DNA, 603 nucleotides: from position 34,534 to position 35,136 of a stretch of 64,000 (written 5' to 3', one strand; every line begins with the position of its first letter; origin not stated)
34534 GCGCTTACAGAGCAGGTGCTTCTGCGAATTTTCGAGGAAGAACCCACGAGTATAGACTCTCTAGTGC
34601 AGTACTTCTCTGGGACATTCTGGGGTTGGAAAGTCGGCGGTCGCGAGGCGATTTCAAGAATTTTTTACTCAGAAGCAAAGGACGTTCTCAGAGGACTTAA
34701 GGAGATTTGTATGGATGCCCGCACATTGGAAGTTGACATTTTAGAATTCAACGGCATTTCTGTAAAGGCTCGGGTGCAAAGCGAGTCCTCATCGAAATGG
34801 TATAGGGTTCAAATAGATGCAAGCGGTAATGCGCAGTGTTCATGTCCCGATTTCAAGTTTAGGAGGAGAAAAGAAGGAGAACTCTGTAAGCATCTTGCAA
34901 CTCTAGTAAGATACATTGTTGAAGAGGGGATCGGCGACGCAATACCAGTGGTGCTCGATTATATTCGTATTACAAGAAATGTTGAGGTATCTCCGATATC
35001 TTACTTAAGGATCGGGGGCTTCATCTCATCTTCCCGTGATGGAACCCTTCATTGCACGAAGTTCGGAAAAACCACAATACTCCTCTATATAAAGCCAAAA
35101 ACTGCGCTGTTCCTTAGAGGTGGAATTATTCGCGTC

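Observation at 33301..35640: Ski2/Hel308-like helicase carrying an embedded SWIM zinc finger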

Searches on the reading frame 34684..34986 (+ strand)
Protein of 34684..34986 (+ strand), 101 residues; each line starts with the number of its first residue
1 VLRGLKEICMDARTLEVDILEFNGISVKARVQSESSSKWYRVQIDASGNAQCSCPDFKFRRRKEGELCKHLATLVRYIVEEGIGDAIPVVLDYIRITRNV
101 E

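Call 32: search_protein_families(library=pfam, alignment_id=A3, max_evalue=1)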
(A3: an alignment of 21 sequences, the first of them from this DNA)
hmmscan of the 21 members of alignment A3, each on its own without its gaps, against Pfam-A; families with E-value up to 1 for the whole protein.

A. member 1, seq(101 aa): 3 families
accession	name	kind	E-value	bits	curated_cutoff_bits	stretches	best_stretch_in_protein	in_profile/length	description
PF04434.22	SWIM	-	1.1e-07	31.7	19.6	1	40-76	1-35/38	SWIM zinc finger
PF23427.1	EGF_4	-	0.071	13.6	27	1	48-65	21-38/40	EGF-like domain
PF17996.7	CE2_N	-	0.18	12.3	27.9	1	21-48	25-52/108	Carbohydrate esterase 2 N-terminal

B. families by the number of members that match (of 21 scanned): 10 families
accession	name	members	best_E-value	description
PF04434.22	SWIM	5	1.1e-07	SWIM zinc finger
PF17579.7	DUF5482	1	0.0041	Family of unknown function (DUF5482)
PF00634.23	BRCA2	1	0.027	BRCA2 repeat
PF19967.4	VMAP-M5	1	0.038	vWA-MoxR associated protein middle region (VMAP-M) 5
PF13616.12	Rotamase_3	1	0.064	PPIC-type PPIASE domain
PF23427.1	EGF_4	1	0.071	EGF-like domain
PF10358.15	NT-C2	1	0.073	N-terminal C2 in EEIG1 and EHBP1 proteins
PF18068.6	Npun_R1517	1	0.17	Npun R1517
PF13895.12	Ig_2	1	0.17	Immunoglobulin domain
PF17996.7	CE2_N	1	0.18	Carbohydrate esterase 2 N-terminal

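Call 33: search_solved_structures(query=A3, max_evalue=10, show_alignments=3)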
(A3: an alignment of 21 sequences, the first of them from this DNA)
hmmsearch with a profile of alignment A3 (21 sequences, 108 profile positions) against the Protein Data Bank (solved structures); distinct sequences matched with E-value up to 10: 2.
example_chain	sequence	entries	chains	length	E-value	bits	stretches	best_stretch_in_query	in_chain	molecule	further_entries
7tgh_T5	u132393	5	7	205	2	11.6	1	75-95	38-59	Transmembrane protein, putative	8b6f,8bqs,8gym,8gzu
9cyh_A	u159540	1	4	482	5.2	10.3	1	35-65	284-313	Neuraminidase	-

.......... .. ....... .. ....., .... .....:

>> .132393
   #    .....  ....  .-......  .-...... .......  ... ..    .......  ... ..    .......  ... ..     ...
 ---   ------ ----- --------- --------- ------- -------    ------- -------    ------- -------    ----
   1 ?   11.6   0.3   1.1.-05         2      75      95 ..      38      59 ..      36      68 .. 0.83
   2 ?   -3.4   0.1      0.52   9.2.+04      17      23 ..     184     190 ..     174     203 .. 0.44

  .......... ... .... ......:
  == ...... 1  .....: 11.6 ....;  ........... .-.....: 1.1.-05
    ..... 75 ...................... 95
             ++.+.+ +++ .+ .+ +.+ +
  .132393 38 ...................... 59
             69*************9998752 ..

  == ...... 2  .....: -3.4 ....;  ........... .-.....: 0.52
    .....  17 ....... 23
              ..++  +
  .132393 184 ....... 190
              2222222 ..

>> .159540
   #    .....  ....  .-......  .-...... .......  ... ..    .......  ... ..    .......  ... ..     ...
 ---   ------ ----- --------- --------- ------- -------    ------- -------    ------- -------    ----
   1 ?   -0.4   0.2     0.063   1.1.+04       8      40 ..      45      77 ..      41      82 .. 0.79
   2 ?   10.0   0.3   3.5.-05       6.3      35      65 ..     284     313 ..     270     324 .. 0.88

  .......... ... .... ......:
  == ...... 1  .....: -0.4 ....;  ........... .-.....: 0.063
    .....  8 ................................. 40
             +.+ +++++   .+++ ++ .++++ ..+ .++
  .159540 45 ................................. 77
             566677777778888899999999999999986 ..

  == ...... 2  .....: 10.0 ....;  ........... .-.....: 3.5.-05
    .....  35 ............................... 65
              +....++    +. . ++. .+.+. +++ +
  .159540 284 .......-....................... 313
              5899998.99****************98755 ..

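Call 41: predict_structure(alignment_id=A3)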
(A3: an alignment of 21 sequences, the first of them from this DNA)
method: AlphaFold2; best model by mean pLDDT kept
length: 101 residues; sequences in the alignment: 21
mean_pLDDT: 88.6   pTM: 0.81
mean pLDDT of the five models: 88.6, 86.9, 86.8, 84.7, 84.2
residues with pLDDT >= 90: 60; 70-90: 35; 50-70: 6; < 50: 0
segments of 3 or more residues with pLDDT < 50: none
pLDDT, mean of each block of 10 residues (from residue 1): 85 88 95 88 95 86 78 94 91 89 67
secondary structure, 60 per line:
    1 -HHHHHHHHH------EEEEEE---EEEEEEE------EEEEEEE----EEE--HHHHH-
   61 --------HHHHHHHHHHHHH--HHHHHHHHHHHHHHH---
elements in order: H2-10 E17-22 E26-32 E39-45 E50-52 H55-59 H69-81 H84-98

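Call 45: fold_search(model_id=the predicted structure, library=pdb)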
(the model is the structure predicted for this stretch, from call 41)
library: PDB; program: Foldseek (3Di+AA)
matches with E <= 10: 602; with E <= 0.001: 0
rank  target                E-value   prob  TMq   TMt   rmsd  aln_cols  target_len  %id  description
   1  6y2r_B                9.5e-02  0.90  0.34  0.12   4.0        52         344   23  Escherichia coli R255A RnlA endoribonuclease (single alanine mutant of RnlA) (released 2021-05-12)
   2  2v8q_A                1.1e-01  0.47  0.34  0.34  10.1        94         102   10  Crystal structure of the regulatory fragment of mammalian AMPK in complexes with AMP (released 2007-09-25)
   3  6y2s_B                1.2e-01  0.87  0.33  0.12   4.1        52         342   23  Escherichia coli R318A RnlA endoribonuclease (single alanine mutant of RnlA) (released 2021-03-31)
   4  9e4w_B                1.5e-01  0.23  0.27  0.29  13.1       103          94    9  Structure of Bacillus phage SPO1 anti-CBASS 4 (Acb4) in complex with 3'3'-cGAMP (released 2025-01-29)
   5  6y2s_A                1.8e-01  0.80  0.34  0.12   4.2        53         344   24  Escherichia coli R318A RnlA endoribonuclease (single alanine mutant of RnlA) (released 2021-03-31)
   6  6y2q_A                1.8e-01  0.80  0.33  0.12   4.3        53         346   24  Escherichia coli RnlA endoribonuclease (released 2021-05-12)
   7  6y2r_A                1.8e-01  0.69  0.31  0.12   4.5        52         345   21  Escherichia coli R255A RnlA endoribonuclease (single alanine mutant of RnlA) (released 2021-05-12)
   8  7aex                  2.0e-01  0.80  0.34  0.15   4.2        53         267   24  NRD-HEPN domains (N-terminal truncation) of Escherichia coli RnlA endoribonuclease (released 2021-06-09)
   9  9e4w_A                2.0e-01  0.25  0.28  0.29  12.8       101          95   11  Structure of Bacillus phage SPO1 anti-CBASS 4 (Acb4) in complex with 3'3'-cGAMP (released 2025-01-29)
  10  9e4w_T                2.0e-01  0.23  0.26  0.28  11.9        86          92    8  Structure of Bacillus phage SPO1 anti-CBASS 4 (Acb4) in complex with 3'3'-cGAMP (released 2025-01-29)
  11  2d4r_A                2.5e-01  0.12  0.26  0.20  13.7       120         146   16  Crystal structure of TTHA0849 from Thermus thermophilus HB8 (released 2005-12-13)
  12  4i8o_A                3.0e-01  0.66  0.35  0.12   4.4        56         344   20  Crystal structure of the toxin RnlA from Escherichia coli (released 2013-10-23)
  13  9lfv_D                3.6e-01  0.23  0.26  0.11  10.1        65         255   14  Crystal structure of mouse RIP3 kinase domain complexed with LK01004 (released 2025-05-07)
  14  9e4w_K                3.6e-01  0.18  0.27  0.28  12.1        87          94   11  Structure of Bacillus phage SPO1 anti-CBASS 4 (Acb4) in complex with 3'3'-cGAMP (released 2025-01-29)
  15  4hh4_B                4.6e-01  0.54  0.30  0.13   8.6        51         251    8  Structure of the CcbJ Methyltransferase from Streptomyces caelestis (released 2013-10-30)
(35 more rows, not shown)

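Call 52: search_protein_representatives(alignment_id=A3)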
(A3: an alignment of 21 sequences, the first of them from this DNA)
Query: 21 sequences, 108 profile positions. Proteins with E-value up to 0.001 (for the whole library): 53; up to 1e-10: 15; up to 1e-30: 0. The best 53 are listed.
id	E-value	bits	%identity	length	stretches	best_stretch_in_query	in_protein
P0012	2.9e-29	117.3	-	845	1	2-108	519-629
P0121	1.1e-27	112.3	-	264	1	3-108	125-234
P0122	1.4e-20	89.4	-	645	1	1-107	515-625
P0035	4.1e-18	81.4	-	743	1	1-107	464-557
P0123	4.6e-17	78.1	-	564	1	11-106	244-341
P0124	6.6e-17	77.6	-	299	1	38-108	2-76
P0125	3.0e-14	69.0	-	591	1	1-106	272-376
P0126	4.8e-14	68.4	-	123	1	54-108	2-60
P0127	7.7e-13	64.5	-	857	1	4-107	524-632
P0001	1.0e-12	64.1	-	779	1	17-106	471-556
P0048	1.5e-11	60.4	-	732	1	5-106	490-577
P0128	2.9e-11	59.4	-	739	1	4-106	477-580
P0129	6.5e-11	58.3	-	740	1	21-107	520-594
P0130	6.5e-11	58.3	-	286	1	21-106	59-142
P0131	7.6e-11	58.1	-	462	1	2-105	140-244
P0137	9.1e-09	51.4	-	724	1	2-105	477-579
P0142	2.2e-07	47.0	-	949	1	3-93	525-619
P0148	1.3e-06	44.4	-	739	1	21-105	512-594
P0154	1.7e-05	40.8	-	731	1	4-105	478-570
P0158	3.2e-05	40.0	-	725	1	3-92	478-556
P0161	7.9e-05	38.7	-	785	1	15-93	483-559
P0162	8.3e-05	38.7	-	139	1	4-92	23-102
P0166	5.0e-04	36.1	-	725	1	16-107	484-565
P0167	8.5e-04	35.4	-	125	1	8-92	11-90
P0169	8.9e-04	35.3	-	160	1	14-93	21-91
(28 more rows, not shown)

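Call 54: search_protein_families(library=pfam, proteins=[P0148, P0128, P0137, P0142, P0161, P0154, P0166, P0162, P0167, P0169], max_evalue=0.01)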
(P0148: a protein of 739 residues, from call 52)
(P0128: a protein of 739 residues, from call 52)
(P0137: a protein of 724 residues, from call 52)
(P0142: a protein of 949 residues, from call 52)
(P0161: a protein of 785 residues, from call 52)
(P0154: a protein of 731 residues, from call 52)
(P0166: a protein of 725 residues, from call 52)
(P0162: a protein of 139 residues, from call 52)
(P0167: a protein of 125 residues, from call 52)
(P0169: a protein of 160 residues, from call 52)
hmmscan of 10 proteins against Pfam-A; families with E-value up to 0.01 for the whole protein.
P0148 (739 aa): 1 family
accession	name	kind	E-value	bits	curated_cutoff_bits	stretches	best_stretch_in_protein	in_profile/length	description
PF04434.22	SWIM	-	0.005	16.8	19.6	0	545-570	10-31/38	SWIM zinc finger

P0128 (739 aa): 5 families
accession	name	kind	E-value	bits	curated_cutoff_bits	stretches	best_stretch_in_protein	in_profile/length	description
PF00270.35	DEAD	-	1.3e-21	77.5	26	1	22-178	2-158/167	DEAD/DEAH box helicase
PF00271.37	Helicase_C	-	1.5e-09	38.5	23.5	1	282-374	31-110/110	Helicase conserved C-terminal domain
PF04851.21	ResIII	-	0.00011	22.6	22.5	1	18-145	2-134/164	Type III restriction enzyme, res subunit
PF08148.17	DSHCT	-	0.0022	18.3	22.7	0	631-726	69-165/172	DSHCT (NUC185) domain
PF21280.2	Helicase_dom4_arc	-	0.0051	17.1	27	1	643-722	38-118/125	Archaeal helicase, domain 4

P0137 (724 aa): 4 families
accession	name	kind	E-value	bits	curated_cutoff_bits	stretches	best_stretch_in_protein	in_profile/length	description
PF00270.35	DEAD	-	2.8e-20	73.1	26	1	26-179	1-158/167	DEAD/DEAH box helicase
PF00271.37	Helicase_C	-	6.8e-06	26.8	23.5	1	293-342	43-93/110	Helicase conserved C-terminal domain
PF22527.2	DEXQc_Suv3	-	5.6e-05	23.2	27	1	45-159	18-115/154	DEXQ-box helicase domain of Suv3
PF04851.21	ResIII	-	0.00015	22.1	22.5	1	24-146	3-134/164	Type III restriction enzyme, res subunit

P0142 (949 aa): 6 families
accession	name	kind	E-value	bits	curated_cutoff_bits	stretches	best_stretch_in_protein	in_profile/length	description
PF00270.35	DEAD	-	3.9e-30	105.2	26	1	38-203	1-166/167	DEAD/DEAH box helicase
PF00271.37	Helicase_C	-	2.1e-10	41.3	23.5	1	306-412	25-110/110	Helicase conserved C-terminal domain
PF04851.21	ResIII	-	3.9e-09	37.1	22.5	1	36-198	3-162/164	Type III restriction enzyme, res subunit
PF22527.2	DEXQc_Suv3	-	2.5e-06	27.6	27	1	60-199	21-136/154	DEXQ-box helicase domain of Suv3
PF06745.19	ATPase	-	0.0016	18.3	26.6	1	45-194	12-159/231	KaiC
PF00176.29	SNF2-rel_dom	-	0.0085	15.7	24.9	0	56-169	21-140/290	SNF2-related domain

P0161 (785 aa): 5 families
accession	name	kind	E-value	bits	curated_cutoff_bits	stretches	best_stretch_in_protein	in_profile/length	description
PF00270.35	DEAD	-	1.3e-26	93.8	26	1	29-188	2-163/167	DEAD/DEAH box helicase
PF04851.21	ResIII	-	2.9e-14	53.8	22.5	1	25-186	2-162/164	Type III restriction enzyme, res subunit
PF00271.37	Helicase_C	-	8.3e-13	49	23.5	1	295-372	36-108/110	Helicase conserved C-terminal domain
PF14520.12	HHH_5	-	3.6e-07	31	27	1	734-783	9-55/57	Helix-hairpin-helix domain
PF21280.2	Helicase_dom4_arc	-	0.00026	21.3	27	1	649-721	56-125/125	Archaeal helicase, domain 4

P0154 (731 aa): 6 families
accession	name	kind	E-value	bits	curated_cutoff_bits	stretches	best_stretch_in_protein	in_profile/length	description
PF00270.35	DEAD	-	1e-28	100.6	26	1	29-190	1-164/167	DEAD/DEAH box helicase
PF00271.37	Helicase_C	-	4e-09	37.2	23.5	1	297-378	42-110/110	Helicase conserved C-terminal domain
PF04851.21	ResIII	-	1.1e-07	32.3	22.5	1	26-186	2-162/164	Type III restriction enzyme, res subunit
PF22527.2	DEXQc_Suv3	-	2.1e-06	27.8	27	1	50-168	20-119/154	DEXQ-box helicase domain of Suv3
PF04434.22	SWIM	-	0.0019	18.2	19.6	1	523-550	5-33/38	SWIM zinc finger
PF06745.19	ATPase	-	0.009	15.8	26.6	0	36-77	12-54/231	KaiC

P0166 (725 aa): 5 families
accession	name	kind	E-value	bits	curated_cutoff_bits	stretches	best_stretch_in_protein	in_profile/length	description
PF00270.35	DEAD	-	3.6e-30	105.3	26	1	21-183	1-166/167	DEAD/DEAH box helicase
PF04851.21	ResIII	-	9.8e-13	48.8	22.5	1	20-179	4-163/164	Type III restriction enzyme, res subunit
PF00271.37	Helicase_C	-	2.6e-08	34.5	23.5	1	264-361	29-109/110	Helicase conserved C-terminal domain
PF22527.2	DEXQc_Suv3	-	3.8e-07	30.2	27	1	39-163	16-121/154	DEXQ-box helicase domain of Suv3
PF06745.19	ATPase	-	0.0004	20.2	26.6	1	38-166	21-154/231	KaiC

P0162 (139 aa): 1 family
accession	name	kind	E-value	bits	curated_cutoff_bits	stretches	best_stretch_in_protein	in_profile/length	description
PF04434.22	SWIM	-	4.4e-07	29.7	19.6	1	65-97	3-37/38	SWIM zinc finger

P0167 (125 aa): 1 family
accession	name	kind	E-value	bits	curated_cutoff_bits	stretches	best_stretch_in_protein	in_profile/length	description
PF04434.22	SWIM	-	1.1e-06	28.5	19.6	1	60-85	12-37/38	SWIM zinc finger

P0169 (160 aa): 1 family
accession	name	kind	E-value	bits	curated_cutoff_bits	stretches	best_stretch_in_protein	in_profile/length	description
PF04434.22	SWIM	-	0.00029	20.7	19.6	1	62-85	14-37/38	SWIM zinc finger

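Call 55: list_cluster_members(proteins=[P0148, P0128, P0137, P0142, P0161, P0154, P0166, P0125, P0158, P0129])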
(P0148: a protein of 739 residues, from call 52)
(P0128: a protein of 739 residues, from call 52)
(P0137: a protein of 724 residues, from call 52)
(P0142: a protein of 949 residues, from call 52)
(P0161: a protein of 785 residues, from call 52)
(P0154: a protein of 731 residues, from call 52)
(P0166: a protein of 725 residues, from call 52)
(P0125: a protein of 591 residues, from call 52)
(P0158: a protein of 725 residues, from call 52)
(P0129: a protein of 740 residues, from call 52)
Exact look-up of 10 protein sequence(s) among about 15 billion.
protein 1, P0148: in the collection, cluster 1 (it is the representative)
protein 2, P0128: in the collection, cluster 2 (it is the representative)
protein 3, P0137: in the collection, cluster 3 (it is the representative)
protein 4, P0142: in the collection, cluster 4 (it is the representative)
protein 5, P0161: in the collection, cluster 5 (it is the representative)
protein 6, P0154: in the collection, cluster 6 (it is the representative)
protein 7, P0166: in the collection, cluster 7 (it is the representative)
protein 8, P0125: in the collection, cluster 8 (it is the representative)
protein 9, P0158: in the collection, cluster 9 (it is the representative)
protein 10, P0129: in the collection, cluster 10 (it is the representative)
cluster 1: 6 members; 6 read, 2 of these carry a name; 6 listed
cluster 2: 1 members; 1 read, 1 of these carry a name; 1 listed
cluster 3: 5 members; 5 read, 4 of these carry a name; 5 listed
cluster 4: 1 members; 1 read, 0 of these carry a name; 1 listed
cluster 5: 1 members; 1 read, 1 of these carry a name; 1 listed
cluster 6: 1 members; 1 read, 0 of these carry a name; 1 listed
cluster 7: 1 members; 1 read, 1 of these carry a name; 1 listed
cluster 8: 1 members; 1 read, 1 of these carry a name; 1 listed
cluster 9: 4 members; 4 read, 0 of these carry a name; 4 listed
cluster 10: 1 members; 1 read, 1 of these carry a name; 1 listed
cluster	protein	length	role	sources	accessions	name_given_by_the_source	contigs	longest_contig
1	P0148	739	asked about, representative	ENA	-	-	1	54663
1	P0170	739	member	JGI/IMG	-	hypothetical protein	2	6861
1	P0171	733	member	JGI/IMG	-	superfamily II helicase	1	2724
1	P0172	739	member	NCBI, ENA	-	-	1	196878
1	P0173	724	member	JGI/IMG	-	-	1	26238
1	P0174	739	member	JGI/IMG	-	-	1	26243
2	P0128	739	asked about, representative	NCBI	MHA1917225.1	MAG: DEAD/DEAH box helicase [Candidatus Ranarchaeia archaeon]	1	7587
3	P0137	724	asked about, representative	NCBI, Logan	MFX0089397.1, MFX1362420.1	MAG: DEAD/DEAH box helicase [Promethearchaeota archaeon]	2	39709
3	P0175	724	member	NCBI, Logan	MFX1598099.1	MAG: DEAD/DEAH box helicase [Promethearchaeota archaeon]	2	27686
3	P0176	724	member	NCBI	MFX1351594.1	MAG: DEAD/DEAH box helicase [Promethearchaeota archaeon]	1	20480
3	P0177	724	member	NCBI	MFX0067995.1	MAG: DEAD/DEAH box helicase [Candidatus Hodarchaeota archaeon]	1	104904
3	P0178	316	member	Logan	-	-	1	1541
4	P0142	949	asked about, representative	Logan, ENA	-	-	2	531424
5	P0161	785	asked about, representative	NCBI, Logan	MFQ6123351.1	MAG: DEAD/DEAH box helicase [Candidatus Heimdallarchaeota archaeon]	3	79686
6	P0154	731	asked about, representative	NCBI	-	-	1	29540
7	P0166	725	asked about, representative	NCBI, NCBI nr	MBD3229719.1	MAG: DEAD/DEAH box helicase [Candidatus Lokiarchaeota archaeon] | DEAD/DEAH box helicase [Candidatus Lokiarchaeota archaeon]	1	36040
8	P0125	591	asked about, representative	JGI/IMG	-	replicative superfamily II helicase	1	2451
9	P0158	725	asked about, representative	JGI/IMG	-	-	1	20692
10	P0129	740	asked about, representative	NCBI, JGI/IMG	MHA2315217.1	MAG: DEAD/DEAH box helicase [Candidatus Hermodarchaeia archaeon] | replicative superfamily II helicase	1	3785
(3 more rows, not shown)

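Call 59: search_solved_structures(query=P0161, max_evalue=1e-30)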
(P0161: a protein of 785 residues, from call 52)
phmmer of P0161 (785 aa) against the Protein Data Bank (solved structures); distinct sequences matched with E-value up to 1e-30: 29.
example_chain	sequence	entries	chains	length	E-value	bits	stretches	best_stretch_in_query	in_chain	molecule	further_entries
2zj2_A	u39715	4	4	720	1.5e-84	288.2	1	12-458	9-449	Putative ski2-type helicase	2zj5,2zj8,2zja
2va8_A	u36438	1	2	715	2.9e-64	221.1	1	13-424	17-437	SKI2-TYPE HELICASE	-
2p6r_A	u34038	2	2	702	4.3e-62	213.9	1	12-402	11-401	afUHEL308 HELICASE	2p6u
9b15_A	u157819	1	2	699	6.5e-62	213.3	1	12-402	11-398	ATP-dependent DNA helicase Hel308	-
6s9i_B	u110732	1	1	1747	2.9e-59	204.6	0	22-387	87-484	U5 small nuclear ribonucleoprotein 200 kDa helicase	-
6qdv_B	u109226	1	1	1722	3.8e-59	204.1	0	42-387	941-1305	U5 small nuclear ribonucleoprotein 200 kDa helicase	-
4f92_B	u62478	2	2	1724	3.9e-59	204.1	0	42-387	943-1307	U5 small nuclear ribonucleoprotein 200 kDa helicase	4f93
4f91_B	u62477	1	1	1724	3.9e-59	204.1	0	42-387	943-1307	U5 small nuclear ribonucleoprotein 200 kDa helicase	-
5urj_A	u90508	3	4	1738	4e-59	204.1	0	42-387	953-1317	U5 small nuclear ribonucleoprotein 200 kDa helicase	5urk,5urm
4kit_B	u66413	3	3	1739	4e-59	204.1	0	42-387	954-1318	U5 small nuclear ribonucleoprotein 200 kDa helicase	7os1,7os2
6s8q_B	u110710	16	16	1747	4e-59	204.1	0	42-387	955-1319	U5 small nuclear ribonucleoprotein 200 kDa helicase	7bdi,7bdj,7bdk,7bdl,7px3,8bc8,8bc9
3jcr_C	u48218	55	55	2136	7.8e-59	203.1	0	42-387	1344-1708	hBrr2 | U5 small nuclear ribonucleoprotein 200 kDa helicase | Brr2, U5 small nuclear ribonucleoprotein 200 kDa helicase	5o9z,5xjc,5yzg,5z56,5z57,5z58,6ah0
6s8o_B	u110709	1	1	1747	1.2e-58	202.6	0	22-387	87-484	U5 small nuclear ribonucleoprotein 200 kDa helicase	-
8alz_B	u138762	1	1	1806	3.7e-58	200.9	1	42-388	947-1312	Activating signal cointegrator 1 complex subunit 3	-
7zpq_CA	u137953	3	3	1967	1.8e-51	178.8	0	42-388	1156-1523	SLH1 isoform 1 | RQC trigger complex helicase SLH1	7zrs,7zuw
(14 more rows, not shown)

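Call 67: fold_search(model_id=the predicted structure, library=viral)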
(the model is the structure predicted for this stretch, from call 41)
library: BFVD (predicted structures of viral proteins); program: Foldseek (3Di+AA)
matches with E <= 10: 1192; with E <= 0.001: 3
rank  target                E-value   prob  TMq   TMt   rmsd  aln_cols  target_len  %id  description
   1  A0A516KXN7            2.8e-04  1.00  0.49  0.40   7.4       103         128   19  (no name in the UniProt tables at hand)
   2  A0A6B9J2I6            3.3e-04  1.00  0.57  0.67   4.6        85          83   24  (no name in the UniProt tables at hand)
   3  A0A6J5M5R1            6.5e-04  1.00  0.59  0.60   2.9        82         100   22  SWIM-type domain-containing protein [uncultured Caudovirales phage]
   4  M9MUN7                1.5e-03  1.00  0.49  0.10   5.5        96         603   21  (no name in the UniProt tables at hand)
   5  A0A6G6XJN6            1.7e-03  1.00  0.48  0.07   6.3       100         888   24  LysM-like endolysin [Gordonia phage Skog]
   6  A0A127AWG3            5.1e-03  1.00  0.53  0.35   2.9        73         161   19  SWIM-type domain-containing protein [Bacillus phage SP-15]
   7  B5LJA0                1.1e-02  1.00  0.51  0.06   5.4        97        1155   18  Uncharacterized protein [Mycobacterium phage Myrna]
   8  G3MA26                1.8e-02  0.99  0.43  0.21   5.1        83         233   26  Gp285 [Bacillus phage G]
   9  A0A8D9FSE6            2.3e-02  0.94  0.39  0.29   6.2        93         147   11  Uncharacterized protein [uncultured marine phage]
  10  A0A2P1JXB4            2.5e-02  0.99  0.47  0.08   6.0        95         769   21  SWIM-type domain-containing protein [Rhodococcus phage Finch]
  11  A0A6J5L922            2.8e-02  0.60  0.34  0.21   8.8       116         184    9  Uncharacterized protein [uncultured Caudovirales phage]
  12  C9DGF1                3.1e-02  0.96  0.44  0.48   8.0        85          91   10  Uncharacterized protein [Delftia phage PhiW-14]
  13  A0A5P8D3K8            3.3e-02  0.38  0.26  0.29  12.0       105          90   14  (no name in the UniProt tables at hand)
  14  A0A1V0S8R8            5.8e-02  0.92  0.52  0.38   7.4       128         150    8  Uncharacterized protein [Catovirus CTV1]
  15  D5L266                8.3e-02  0.66  0.38  0.22   7.0        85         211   15  Hypothetical Zn-finger domain protein [uncultured virus]
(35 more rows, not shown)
